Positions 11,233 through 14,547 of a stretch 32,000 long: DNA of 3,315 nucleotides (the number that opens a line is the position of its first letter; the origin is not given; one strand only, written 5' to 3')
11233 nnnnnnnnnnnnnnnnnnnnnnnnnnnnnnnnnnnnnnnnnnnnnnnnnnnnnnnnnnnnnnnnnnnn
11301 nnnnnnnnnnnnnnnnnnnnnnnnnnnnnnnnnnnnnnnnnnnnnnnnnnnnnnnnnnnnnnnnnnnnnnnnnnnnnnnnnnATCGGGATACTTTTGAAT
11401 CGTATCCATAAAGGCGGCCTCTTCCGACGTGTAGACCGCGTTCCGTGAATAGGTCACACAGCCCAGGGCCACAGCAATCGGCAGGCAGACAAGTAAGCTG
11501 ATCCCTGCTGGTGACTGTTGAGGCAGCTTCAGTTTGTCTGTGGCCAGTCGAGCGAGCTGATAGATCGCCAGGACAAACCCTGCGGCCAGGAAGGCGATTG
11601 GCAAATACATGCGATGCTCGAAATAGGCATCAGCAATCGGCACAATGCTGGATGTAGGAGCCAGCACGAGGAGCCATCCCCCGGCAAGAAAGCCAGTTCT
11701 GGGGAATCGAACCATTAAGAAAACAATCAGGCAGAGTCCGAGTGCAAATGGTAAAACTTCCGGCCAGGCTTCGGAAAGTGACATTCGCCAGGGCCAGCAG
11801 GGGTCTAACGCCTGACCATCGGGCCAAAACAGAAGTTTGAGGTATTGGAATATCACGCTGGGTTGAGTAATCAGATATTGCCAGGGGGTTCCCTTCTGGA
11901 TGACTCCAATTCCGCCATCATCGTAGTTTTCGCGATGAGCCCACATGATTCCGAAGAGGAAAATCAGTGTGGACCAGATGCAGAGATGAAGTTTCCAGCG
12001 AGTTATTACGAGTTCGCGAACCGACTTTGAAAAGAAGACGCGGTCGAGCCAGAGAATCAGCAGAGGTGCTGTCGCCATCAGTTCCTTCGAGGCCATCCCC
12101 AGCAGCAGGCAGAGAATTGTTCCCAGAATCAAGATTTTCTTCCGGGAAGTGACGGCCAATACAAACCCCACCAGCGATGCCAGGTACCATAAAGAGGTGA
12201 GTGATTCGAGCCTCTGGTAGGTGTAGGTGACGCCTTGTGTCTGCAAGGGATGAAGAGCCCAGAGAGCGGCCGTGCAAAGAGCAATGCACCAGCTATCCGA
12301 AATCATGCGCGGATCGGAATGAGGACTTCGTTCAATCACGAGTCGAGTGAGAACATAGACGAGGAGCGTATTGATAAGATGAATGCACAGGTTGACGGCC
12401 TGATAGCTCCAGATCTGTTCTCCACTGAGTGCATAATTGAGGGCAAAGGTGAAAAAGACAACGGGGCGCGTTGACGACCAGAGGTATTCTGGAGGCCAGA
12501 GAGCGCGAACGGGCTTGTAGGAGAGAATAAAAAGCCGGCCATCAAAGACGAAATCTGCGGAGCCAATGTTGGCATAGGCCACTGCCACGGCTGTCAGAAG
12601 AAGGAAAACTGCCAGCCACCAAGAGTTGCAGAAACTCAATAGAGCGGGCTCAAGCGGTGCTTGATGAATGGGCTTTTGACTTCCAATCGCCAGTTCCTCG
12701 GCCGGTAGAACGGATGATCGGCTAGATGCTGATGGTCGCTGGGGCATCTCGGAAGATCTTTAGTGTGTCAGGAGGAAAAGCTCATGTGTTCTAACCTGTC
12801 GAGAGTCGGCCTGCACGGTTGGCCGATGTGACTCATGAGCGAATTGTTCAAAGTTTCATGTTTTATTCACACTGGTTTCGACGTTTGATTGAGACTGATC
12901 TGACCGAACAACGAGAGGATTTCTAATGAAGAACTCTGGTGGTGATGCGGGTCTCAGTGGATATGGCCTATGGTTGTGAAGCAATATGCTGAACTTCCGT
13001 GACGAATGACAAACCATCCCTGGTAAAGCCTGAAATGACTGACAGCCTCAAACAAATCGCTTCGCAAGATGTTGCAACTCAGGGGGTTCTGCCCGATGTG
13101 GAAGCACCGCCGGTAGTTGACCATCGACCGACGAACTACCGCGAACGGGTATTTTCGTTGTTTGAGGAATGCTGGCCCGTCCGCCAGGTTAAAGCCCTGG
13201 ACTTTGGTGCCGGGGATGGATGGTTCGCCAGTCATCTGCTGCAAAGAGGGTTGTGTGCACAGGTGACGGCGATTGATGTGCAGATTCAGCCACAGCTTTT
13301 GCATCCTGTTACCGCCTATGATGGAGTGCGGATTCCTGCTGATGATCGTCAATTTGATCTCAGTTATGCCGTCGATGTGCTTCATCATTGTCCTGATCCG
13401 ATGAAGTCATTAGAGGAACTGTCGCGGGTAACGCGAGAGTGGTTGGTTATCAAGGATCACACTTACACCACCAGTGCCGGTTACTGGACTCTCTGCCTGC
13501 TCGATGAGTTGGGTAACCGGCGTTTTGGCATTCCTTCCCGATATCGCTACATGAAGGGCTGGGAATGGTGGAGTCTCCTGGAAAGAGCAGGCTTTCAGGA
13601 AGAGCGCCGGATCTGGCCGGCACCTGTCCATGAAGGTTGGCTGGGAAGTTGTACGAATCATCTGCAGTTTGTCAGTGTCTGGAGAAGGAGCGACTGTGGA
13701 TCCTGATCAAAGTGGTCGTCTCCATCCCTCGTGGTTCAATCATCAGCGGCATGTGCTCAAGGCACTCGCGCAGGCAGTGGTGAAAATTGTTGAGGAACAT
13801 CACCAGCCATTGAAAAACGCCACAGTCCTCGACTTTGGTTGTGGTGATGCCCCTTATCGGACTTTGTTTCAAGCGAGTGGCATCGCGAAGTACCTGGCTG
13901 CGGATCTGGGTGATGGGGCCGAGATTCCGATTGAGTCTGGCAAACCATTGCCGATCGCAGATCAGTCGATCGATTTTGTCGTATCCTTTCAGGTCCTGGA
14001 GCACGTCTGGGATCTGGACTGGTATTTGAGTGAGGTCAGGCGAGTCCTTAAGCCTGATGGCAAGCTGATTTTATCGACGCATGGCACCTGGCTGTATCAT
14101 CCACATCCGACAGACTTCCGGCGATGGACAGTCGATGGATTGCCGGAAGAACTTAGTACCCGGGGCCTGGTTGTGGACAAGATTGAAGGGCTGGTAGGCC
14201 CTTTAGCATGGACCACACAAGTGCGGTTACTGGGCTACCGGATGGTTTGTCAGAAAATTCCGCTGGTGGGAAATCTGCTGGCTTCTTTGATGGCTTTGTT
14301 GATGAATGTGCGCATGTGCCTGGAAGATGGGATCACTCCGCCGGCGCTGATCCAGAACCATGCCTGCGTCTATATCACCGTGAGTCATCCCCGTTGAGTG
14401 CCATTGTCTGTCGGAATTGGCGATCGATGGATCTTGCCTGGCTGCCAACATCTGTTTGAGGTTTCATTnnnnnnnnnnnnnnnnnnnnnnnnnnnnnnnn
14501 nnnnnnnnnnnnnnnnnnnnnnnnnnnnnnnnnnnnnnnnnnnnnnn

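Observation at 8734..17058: Candidate undescribed protein-glycosylation module: TMTC-like GT-C/TPR transferase + polyprenyl-P-sugar-synthase-like GT2 + GT4 + two methyltransferases, next to a secreted Pro/Ser/Thr-rich substrate candidate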

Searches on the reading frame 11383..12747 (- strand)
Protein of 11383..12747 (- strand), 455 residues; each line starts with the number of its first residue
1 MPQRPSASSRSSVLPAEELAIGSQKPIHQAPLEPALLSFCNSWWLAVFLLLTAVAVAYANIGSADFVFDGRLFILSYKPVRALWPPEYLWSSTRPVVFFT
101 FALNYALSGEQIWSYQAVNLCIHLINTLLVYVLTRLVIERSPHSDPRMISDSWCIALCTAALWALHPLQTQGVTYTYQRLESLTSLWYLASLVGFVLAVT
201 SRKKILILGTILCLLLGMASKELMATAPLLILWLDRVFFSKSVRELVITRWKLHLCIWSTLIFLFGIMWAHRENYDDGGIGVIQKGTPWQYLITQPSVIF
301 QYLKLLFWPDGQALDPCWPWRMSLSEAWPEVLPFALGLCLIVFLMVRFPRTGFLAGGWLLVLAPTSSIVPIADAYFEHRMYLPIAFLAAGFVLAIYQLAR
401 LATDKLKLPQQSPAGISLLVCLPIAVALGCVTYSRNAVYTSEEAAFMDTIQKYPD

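Call 5: search_protein_families(library=pfam, proteins=[window:11383-12747:-], max_evalue=10)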
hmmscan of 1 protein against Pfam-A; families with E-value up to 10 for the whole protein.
seq(455 aa): 0 families

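Call 47: search_solved_structures(query=A4, max_evalue=10, show_alignments=2)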
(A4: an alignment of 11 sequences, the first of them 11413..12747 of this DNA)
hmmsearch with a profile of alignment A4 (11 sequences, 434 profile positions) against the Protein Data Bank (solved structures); distinct sequences matched with E-value up to 10: 0.

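Call 51: predict_structure(alignment_id=A3)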
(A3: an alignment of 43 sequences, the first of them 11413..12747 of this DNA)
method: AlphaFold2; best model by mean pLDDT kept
length: 445 residues; sequences in the alignment: 43
mean_pLDDT: 87.2   pTM: 0.88
mean pLDDT of the five models: 87.2, 86.6, 86.5, 85.7, 84.8
residues with pLDDT >= 90: 303; 70-90: 78; 50-70: 31; < 50: 33
segments of 3 or more residues with pLDDT < 50: 1-15, 17-25, 27-29, 34-37
pLDDT, mean of each block of 10 residues (from residue 1): 41 45 47 49 90 97 72 89 90 93 95 93 98 98 94 97 96 89 97 98 96 98 95 98 95 98 95 74 76 91 89 77 94 96 96 96 69 78 97 97 90 94 97 89 79
secondary structure, 60 per line:
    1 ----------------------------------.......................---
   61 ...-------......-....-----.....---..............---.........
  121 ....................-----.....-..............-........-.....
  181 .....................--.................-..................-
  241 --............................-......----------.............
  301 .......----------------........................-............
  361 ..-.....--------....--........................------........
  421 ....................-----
elements in order: H35-57 H71-76 H78-81 H87-91 H95-108 H112-140 H146-150 H152-165 H167-174 H176-201 H204-220 H222-239 H243-270 H272-277 H288-307 H324-347 H349-362 H364-368 H377-380 H383-406 H413-440

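Call 55: fold_search(model_id=the predicted structure, library=pdb)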
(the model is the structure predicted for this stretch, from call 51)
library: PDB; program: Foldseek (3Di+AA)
matches with E <= 10: 388; with E <= 0.001: 1
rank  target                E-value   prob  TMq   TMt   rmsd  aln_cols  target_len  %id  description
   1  9i5k_A                9.2e-04  1.00  0.51  0.47  12.5       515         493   12  Structure of the Chaetomium thermophilum Pmt4 homodimer (C2 symmetry) (released 2025-12-24)
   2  6ftg_5                1.4e-03  1.00  0.42  0.31  15.9       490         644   16  Subtomogram average of OST-containing ribosome-translocon complexes from canine rough microsomal membranes (released 2018-03-21)
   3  5ogl_A                1.6e-03  1.00  0.45  0.31  10.6       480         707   12  Structure of bacterial oligosaccharyltransferase PglB in complex with an acceptor peptide and an lipid-linked oligosac (released 2017-10-25)
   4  6gxc_A                2.2e-03  1.00  0.43  0.30  10.0       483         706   12  Bacterial oligosaccharyltransferase PglB in complex with an inhibitory peptide and a reactive lipid-linked oligosaccha (released 2018-11-14)
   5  8b6l_I                6.2e-03  1.00  0.43  0.31  16.0       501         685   14  Subtomogram average of the human Sec61-TRAP-OSTA-translocon (released 2022-12-07)
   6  8pn9_A                1.5e-02  1.00  0.46  0.33  14.0       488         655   13  Structure of human oligosaccharyltransferase OST-A complex bound to NGI-1 (released 2024-05-08)
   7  8agc_A                1.7e-02  1.00  0.40  0.28  15.7       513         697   12  Structure of yeast oligosaccharylransferase complex with lipid-linked oligosaccharide and non-acceptor peptide bound (released 2022-12-07)
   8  5f15                  1.8e-02  1.00  0.38  0.33  13.7       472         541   11  Crystal Structure of ArnT from Cupriavidus metallidurans bound to Undecaprenyl phosphate (released 2016-02-17)
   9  5ezm                  2.3e-02  0.98  0.35  0.30  15.0       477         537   13  Crystal Structure of ArnT from Cupriavidus metallidurans in the apo state (released 2016-02-17)
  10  7bvc_B                2.9e-02  1.00  0.45  0.22  11.7       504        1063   14  Cryo-EM structure of Mycobacterium smegmatis arabinosyltransferase EmbA-EmbB-AcpM2 in complex with ethambutol (released 2020-04-29)
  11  9n9j_I                3.0e-02  1.00  0.45  0.31  16.4       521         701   12  Structure of a GRP94 folding intermediate engaged with a CCDC134- and FKBP11-bound secretory translocon (released 2025-11-19)
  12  8age_A                3.1e-02  1.00  0.45  0.33  12.4       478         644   11  Structure of yeast oligosaccharylransferase complex with acceptor peptide bound (released 2022-12-07)
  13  9i5l_A                4.1e-02  1.00  0.36  0.24   5.9       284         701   12  Structure of the Chaetomium thermophilum Pmt4 homodimer (C1 symmetry) (released 2025-12-24)
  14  7oci_F                4.3e-02  1.00  0.44  0.33  14.6       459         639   13  Cryo-EM structure of yeast Ost6p containing oligosaccharyltransferase complex (released 2022-02-16)
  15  8agb_A                4.5e-02  1.00  0.44  0.33  14.6       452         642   12  Structure of yeast oligosaccharylransferase complex with lipid-linked oligosaccharide bound (released 2022-12-07)
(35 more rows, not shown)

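Call 80: search_protein_representatives(protein=window:11413-12747:-)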
Query: 445 residues. Proteins with E-value up to 0.001 (for the whole library): 24375; up to 1e-10: 13328; up to 1e-30: 4367. The best 150 are listed.
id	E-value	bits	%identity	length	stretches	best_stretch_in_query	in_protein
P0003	1.1e-109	383.8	49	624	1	45-443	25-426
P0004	6.9e-99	348.2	46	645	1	45-443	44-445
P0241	5.3e-83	295.8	44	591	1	56-443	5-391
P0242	8.8e-78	278.6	43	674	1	47-443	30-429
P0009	3.5e-77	276.6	42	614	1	48-414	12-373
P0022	4.0e-77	276.5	42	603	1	44-442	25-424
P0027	6.7e-77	275.7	42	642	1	45-444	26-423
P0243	1.3e-76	274.8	40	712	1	45-440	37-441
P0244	2.4e-76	273.9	41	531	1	50-444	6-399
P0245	1.5e-75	271.2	41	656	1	55-443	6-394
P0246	1.6e-75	271.1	42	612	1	41-443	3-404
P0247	1.2e-74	268.3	42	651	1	47-442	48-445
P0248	1.2e-74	268.3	42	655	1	43-443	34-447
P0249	3.6e-73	263.4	39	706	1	58-442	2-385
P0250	3.9e-73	263.3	39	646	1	42-442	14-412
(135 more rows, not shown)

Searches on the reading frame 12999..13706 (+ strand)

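Call 3: search_protein_families(library=pfam, proteins=[window:12999-13706:+], max_evalue=0.01)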
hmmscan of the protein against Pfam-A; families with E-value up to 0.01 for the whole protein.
window:12999-13706:+ (235 aa): 5 families
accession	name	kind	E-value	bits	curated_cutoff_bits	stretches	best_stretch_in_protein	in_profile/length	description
PF08241.18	Methyltransf_11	-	1.7e-11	45.1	21.2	1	67-146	1-88/95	Methyltransferase domain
PF13489.12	Methyltransf_23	-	3.4e-09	37.1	27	1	49-197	7-157/164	Methyltransferase domain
PF13649.12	Methyltransf_25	-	6.3e-08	33.7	27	1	67-146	2-94/97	Methyltransferase domain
PF08242.18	Methyltransf_12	-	4.2e-06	27.8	30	1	67-145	1-92/98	Methyltransferase domain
PF13847.12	Methyltransf_31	-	0.0044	17.2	27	0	115-147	71-103/145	Methyltransferase domain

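Call 4: search_protein_families(library=ncbifam, proteins=[window:12999-13706:+], max_evalue=0.01)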
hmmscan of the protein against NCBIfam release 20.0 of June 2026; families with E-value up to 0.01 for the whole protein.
window:12999-13706:+ (235 aa): 4 families
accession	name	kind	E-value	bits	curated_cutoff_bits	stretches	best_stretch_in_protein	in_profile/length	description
TIGR02072.1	BioC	equivalog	5e-06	26.5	184.95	1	55-147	27-126/244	malonyl-ACP O-methyltransferase BioC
NF045667.1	MTase_DVU1556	equivalog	2.9e-05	23.6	155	1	62-199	22-160/213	DVU_1556 family methyltransferase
NF007610.0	PRK10258.1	equivalog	0.00029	20.3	342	1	63-147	43-132/251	malonyl-ACP O-methyltransferase BioC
NF001241.0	PRK00216.1-2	equivalog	0.0061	16.2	327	1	65-154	54-150/231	demethylmenaquinone methyltransferase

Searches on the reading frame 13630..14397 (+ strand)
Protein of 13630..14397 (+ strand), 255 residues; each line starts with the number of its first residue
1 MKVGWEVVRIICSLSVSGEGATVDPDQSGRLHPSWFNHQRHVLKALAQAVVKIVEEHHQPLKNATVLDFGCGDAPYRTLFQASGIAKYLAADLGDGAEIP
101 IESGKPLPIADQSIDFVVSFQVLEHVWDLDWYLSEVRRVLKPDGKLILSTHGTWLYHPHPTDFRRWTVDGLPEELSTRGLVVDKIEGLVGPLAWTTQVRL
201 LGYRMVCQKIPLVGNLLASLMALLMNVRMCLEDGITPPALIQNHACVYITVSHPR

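Call 3: search_protein_families(library=pfam, proteins=[window:13630-14397:+], max_evalue=0.01)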
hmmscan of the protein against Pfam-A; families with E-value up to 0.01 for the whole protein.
window:13630-14397:+ (255 aa): 9 families
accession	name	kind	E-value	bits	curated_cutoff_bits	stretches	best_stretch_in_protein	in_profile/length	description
PF13489.12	Methyltransf_23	-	1.5e-13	51.3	27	1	39-169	4-135/164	Methyltransferase domain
PF08241.18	Methyltransf_11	-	6.3e-13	49.6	21.2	1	67-148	1-95/95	Methyltransferase domain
PF13847.12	Methyltransf_31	-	1.3e-08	35.1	27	1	107-152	66-113/145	Methyltransferase domain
PF13649.12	Methyltransf_25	-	3e-08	34.7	27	1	105-144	56-97/97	Methyltransferase domain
PF08242.18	Methyltransf_12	-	9.8e-07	29.9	30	1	109-146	64-98/98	Methyltransferase domain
PF05148.21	Methyltransf_8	-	4.1e-06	27.2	27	1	39-147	49-155/219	Hypothetical methyltransferase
PF01209.24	Ubie_methyltran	-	0.0075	16.1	20.1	0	103-148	106-151/233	ubiE/COQ5 methyltransferase family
PF08003.17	Methyltransf_9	-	0.0082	15.6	23.8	0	54-76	107-129/315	Protein of unknown function (DUF1698)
PF20922.3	Anamorsin_N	-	0.0097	16.1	27.1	0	112-149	50-88/163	Anamorsin, N-terminal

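Call 4: search_protein_families(library=ncbifam, proteins=[window:13630-14397:+], max_evalue=0.01)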
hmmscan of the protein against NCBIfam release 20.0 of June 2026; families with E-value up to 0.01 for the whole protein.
window:13630-14397:+ (255 aa): 19 families
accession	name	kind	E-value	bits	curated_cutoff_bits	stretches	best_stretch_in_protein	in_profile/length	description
TIGR02072.1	BioC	equivalog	1.8e-08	34.5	184.95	1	44-152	17-136/244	malonyl-ACP O-methyltransferase BioC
NF045667.1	MTase_DVU1556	equivalog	7.8e-08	32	155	1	61-149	21-120/213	DVU_1556 family methyltransferase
TIGR01983.1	UbiG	equivalog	3.3e-07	29.9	102.95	1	112-150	115-153/228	bifunctional 2-polyprenyl-6-hydroxyphenol methylase/3-demethylubiquinol 3-O-methyltransferase UbiG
NF045882.1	PLipidMtase_Leg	equivalog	8.3e-06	25.7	390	1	103-151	98-146/207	phospholipid N-methyltransferase PmtA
NF008823.0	PRK11873.1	subfamily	9.4e-06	25.3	263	1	107-149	140-182/272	arsenite methyltransferase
NF041537.1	ArsM_AhpD_UU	exception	2.5e-05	23.2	510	1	103-149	135-181/345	arsenite methyltransferase/AhpD domain selenoprotein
NF047649.1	MTase_UXPK_star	exception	3.8e-05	22.8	460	1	103-149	136-182/283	methyltransferase/UXPK-star double selenoprotein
NF045823.1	PthPhpthDimycoMt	equivalog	6.4e-05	22.2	300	1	105-147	123-165/256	phthiotriol/phenolphthiotriol dimycocerosates methyltransferase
NF038099.1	AsSugarArsM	exception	8.5e-05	21.9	400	1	106-150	127-173/321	arsenosugar biosynthesis arsenite methyltransferase ArsM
NF001241.0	PRK00216.1-2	equivalog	0.0001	22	327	1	103-173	102-172/231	demethylmenaquinone methyltransferase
NF041536.1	ArsM_DUF2284_UU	exception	0.0001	20.8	575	1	99-149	131-181/459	arsenite methyltransferase/DUF2284 domain selenoprotein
TIGR00452.1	TIGR00452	equivalog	0.00011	21.1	275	0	106-150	177-221/316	tRNA 5-methoxyuridine(34)/uridine 5-oxyacetic acid(34) synthase CmoB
NF045825.1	FAmtase_mtf2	equivalog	0.00027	20.2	400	1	105-148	115-158/248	fatty-acid O-methyltransferase Mtf2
NF011650.0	PRK15068.1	equivalog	0.00087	18.2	209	0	107-150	184-227/324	tRNA 5-methoxyuridine(34)/uridine 5-oxyacetic acid(34) synthase CmoB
NF008300.0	PRK11088.1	equivalog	0.0024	17.4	303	0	44-83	68-106/272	23S rRNA (guanine(745)-N(1))-methyltransferase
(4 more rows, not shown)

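Call 89: search_solved_structures(query=window:13630-14397:+, max_evalue=0.0001)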
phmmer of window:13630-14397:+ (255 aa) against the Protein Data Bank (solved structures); distinct sequences matched with E-value up to 0.0001: 2.
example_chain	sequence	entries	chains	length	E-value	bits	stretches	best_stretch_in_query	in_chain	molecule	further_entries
9w6x_A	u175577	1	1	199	9.3e-06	28.5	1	82-186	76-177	YtkW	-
2gs9_A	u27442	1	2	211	3.1e-05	26.7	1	104-192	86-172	Hypothetical protein TT1324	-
